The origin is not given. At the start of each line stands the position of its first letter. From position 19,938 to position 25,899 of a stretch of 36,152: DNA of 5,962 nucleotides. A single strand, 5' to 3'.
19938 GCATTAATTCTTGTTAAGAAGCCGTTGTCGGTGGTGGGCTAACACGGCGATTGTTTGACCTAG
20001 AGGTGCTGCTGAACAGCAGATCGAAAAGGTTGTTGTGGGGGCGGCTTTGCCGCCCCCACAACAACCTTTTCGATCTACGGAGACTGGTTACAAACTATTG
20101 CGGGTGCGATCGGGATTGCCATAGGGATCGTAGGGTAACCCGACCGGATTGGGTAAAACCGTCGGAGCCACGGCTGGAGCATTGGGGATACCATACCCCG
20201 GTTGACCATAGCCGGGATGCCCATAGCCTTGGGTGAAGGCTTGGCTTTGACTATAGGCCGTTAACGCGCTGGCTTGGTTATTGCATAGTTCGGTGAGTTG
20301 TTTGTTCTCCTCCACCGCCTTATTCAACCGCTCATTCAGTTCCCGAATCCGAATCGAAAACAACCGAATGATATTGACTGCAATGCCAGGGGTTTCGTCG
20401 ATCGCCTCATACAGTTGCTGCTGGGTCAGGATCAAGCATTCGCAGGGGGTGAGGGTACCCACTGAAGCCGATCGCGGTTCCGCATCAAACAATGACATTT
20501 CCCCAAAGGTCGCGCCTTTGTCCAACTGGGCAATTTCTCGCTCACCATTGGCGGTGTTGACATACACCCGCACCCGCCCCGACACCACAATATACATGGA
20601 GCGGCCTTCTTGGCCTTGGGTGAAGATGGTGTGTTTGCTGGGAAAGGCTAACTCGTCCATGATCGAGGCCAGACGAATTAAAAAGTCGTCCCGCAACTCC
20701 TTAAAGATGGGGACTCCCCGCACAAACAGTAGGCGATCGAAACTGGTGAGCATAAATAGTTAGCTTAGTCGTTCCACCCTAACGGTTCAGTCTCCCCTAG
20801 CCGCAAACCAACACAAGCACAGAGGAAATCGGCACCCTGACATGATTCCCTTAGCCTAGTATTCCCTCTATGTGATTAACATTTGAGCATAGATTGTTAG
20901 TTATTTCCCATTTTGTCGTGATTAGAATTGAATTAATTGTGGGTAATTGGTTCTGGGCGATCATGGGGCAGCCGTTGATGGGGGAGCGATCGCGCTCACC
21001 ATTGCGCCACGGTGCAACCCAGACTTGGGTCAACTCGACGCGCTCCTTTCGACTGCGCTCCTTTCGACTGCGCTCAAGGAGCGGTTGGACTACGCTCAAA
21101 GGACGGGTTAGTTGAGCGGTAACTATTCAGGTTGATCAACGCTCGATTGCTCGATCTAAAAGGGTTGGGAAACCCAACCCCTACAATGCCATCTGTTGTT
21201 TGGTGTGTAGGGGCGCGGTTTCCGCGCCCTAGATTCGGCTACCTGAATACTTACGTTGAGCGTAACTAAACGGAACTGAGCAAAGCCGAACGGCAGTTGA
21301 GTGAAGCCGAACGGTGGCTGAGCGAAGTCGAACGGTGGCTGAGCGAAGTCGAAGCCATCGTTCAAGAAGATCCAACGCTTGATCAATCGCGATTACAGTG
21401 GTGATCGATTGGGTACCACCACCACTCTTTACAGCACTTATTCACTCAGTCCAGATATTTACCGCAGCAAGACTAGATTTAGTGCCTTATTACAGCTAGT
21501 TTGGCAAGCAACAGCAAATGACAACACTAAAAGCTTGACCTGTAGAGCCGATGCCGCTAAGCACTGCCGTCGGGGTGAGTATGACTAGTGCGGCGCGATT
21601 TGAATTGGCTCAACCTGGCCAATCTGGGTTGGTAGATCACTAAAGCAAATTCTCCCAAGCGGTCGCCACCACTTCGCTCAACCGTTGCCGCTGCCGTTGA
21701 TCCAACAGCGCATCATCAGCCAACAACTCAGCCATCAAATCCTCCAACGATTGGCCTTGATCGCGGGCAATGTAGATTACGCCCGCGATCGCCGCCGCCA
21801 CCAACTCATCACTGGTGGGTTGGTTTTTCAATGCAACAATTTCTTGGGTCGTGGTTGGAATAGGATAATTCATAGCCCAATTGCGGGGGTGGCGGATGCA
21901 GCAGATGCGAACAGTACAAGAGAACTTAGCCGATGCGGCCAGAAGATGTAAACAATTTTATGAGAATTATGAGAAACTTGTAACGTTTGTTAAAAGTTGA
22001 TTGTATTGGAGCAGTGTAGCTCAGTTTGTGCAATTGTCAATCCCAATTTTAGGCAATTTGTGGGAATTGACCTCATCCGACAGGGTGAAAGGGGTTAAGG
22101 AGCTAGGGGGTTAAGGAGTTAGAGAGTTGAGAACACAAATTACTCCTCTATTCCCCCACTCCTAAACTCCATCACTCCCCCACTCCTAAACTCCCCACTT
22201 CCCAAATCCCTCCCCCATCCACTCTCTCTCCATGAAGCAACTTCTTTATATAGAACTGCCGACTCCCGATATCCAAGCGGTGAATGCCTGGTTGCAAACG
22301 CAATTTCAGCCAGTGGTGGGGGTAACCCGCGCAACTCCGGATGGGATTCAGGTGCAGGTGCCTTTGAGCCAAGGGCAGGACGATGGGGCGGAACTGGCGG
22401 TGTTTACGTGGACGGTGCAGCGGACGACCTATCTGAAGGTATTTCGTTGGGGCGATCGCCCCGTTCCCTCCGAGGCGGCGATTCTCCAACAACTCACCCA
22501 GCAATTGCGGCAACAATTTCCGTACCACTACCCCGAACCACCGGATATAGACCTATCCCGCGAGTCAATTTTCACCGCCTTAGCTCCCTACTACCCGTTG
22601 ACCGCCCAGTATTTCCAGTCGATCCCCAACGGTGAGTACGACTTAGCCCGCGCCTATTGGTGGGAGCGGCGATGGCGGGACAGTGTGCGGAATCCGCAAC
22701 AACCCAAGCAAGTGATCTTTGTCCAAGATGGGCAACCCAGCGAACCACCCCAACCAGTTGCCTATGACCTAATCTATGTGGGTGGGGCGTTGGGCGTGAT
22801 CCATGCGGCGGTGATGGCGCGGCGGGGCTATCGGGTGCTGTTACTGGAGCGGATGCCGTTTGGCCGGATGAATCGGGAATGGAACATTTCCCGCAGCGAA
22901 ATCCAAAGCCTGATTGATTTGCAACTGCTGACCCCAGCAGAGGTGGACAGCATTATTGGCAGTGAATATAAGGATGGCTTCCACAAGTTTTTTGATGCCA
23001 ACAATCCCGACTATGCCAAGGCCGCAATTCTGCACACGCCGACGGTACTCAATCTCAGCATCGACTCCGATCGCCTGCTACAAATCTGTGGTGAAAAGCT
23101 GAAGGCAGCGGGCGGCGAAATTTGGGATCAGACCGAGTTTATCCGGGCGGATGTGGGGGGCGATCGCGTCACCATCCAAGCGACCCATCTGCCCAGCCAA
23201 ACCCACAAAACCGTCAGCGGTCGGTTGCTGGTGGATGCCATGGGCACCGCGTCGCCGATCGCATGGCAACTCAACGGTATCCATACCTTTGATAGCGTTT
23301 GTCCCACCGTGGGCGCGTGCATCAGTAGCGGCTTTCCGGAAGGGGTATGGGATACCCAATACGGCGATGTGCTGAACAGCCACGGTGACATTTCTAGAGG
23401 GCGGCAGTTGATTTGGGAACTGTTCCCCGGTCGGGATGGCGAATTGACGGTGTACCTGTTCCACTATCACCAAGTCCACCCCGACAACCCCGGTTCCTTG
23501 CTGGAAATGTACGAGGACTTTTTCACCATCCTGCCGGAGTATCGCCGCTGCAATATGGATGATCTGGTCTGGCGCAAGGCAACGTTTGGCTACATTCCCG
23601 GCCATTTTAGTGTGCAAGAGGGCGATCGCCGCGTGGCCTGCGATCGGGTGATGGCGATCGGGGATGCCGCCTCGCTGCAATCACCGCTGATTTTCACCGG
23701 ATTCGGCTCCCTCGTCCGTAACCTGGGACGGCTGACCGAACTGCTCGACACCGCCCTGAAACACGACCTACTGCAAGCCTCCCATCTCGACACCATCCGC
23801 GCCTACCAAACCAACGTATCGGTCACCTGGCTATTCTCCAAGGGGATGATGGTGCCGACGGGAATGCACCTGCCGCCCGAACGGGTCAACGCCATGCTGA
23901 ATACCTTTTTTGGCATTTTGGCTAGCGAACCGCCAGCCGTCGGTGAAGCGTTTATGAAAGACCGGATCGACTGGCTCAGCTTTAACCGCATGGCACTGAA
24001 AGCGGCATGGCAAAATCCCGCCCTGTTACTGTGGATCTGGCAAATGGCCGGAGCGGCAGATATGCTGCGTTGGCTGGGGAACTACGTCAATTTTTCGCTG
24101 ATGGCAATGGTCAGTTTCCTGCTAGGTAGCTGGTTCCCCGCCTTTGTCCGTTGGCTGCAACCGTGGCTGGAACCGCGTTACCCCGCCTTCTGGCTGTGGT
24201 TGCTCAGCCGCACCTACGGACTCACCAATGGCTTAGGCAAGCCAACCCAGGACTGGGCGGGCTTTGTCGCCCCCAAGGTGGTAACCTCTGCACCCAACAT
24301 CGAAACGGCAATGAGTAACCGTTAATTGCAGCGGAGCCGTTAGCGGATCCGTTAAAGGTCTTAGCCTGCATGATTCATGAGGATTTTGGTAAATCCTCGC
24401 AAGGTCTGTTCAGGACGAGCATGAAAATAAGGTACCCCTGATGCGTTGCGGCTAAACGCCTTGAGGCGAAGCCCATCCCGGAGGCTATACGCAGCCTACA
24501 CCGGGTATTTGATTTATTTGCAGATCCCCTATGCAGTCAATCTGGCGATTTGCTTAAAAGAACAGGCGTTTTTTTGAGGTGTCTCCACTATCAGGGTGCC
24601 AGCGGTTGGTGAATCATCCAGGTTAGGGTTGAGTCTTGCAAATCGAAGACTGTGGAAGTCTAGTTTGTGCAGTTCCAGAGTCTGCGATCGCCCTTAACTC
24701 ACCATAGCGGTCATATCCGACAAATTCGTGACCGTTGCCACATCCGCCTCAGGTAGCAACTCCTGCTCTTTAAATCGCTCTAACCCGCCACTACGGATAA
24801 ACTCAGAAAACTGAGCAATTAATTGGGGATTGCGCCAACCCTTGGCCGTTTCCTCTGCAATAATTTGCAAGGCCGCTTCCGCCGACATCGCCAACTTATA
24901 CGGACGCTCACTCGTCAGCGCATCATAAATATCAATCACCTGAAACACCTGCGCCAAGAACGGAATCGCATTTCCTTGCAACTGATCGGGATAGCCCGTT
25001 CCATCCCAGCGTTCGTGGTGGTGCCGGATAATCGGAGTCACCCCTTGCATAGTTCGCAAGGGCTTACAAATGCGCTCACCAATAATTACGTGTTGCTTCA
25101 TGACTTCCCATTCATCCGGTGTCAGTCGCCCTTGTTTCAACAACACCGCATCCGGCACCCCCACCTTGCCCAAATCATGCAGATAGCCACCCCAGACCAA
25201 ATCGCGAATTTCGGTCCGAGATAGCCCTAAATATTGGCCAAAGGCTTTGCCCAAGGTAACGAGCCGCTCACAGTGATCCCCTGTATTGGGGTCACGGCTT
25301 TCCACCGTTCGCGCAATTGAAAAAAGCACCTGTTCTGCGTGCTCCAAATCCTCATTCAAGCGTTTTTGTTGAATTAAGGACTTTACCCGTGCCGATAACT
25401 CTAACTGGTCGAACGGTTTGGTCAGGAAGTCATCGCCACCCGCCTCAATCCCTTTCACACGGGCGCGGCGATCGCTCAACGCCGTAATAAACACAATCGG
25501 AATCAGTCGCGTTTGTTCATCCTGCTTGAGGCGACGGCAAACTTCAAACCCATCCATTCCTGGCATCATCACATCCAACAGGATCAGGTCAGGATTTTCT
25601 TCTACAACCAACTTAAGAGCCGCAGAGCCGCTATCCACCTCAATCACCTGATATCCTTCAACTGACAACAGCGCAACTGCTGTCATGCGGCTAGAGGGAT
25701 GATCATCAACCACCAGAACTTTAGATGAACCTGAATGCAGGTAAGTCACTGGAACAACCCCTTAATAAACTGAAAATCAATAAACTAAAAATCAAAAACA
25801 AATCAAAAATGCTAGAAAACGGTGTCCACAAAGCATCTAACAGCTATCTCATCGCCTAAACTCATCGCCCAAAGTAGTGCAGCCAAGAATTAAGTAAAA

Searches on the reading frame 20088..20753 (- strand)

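Call 10: search_protein_families(library=pfam, proteins=[window:20088-20753:-], max_evalue=0.00001)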
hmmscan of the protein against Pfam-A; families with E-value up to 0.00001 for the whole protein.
window:20088-20753:- (221 aa): 1 family
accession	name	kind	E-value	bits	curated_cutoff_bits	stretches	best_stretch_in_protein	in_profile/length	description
PF00027.35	cNMP_binding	-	4.5e-24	84.7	27.5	1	36-120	3-88/89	Cyclic nucleotide-binding domain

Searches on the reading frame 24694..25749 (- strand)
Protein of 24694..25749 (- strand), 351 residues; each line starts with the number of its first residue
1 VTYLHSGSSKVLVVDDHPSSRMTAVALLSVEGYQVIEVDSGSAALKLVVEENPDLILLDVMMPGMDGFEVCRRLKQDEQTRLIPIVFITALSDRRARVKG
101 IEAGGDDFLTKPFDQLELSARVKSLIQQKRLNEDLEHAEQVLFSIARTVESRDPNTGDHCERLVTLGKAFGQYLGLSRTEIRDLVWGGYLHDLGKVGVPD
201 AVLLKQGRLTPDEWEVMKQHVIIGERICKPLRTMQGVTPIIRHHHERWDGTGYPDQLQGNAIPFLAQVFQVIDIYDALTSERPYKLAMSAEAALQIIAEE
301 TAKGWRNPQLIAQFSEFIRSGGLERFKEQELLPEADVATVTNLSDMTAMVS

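Call 11: search_protein_families(library=pfam, proteins=[window:24694-25749:-], max_evalue=0.00001)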
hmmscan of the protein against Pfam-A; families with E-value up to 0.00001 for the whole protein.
window:24694-25749:- (351 aa): 3 families
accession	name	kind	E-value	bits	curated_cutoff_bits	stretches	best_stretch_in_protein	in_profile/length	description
PF13487.12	HD_5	-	1.4e-33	116.5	27.2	1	147-303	5-164/170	HD domain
PF00072.30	Response_reg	-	2.4e-31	108.6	30.2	1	11-122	1-110/111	Response regulator receiver domain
PF01966.28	HD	-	3.8e-17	63.1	22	1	157-277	2-115/116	HD domain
